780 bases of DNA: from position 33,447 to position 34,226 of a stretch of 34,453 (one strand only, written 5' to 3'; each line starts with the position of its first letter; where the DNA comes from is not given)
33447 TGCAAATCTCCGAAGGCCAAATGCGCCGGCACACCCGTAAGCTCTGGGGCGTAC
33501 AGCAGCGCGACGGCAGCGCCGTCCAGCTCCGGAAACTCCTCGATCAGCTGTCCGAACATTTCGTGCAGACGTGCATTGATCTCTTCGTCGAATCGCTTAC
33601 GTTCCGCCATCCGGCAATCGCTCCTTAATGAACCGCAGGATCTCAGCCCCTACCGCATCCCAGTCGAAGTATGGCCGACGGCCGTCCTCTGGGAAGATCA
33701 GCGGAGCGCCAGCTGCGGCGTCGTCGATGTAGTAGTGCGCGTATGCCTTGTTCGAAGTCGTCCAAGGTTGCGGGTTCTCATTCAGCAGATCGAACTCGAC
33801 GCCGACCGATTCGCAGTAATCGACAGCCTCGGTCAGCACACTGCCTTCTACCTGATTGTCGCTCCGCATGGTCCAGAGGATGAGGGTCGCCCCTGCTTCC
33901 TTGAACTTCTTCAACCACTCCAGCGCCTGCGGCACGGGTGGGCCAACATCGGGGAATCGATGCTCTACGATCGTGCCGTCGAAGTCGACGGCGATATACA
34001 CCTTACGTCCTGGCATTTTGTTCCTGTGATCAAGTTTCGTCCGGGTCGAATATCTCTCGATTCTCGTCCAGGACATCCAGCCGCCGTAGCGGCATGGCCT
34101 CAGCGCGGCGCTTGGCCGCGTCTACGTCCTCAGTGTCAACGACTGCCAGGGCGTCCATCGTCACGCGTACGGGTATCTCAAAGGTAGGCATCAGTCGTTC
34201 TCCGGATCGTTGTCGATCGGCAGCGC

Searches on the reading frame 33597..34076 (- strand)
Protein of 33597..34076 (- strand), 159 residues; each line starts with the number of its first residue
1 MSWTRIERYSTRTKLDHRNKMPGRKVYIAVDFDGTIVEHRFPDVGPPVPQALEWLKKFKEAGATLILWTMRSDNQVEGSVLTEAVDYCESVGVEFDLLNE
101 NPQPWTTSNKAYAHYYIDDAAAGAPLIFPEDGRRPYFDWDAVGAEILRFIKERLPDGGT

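Call 87: find_encoding_contigs(protein=window:33597-34076:-, flank=10000, max_places=1)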
Protein window:33597-34076:- (159 aa): no gene with exactly this product is on record in the collection.
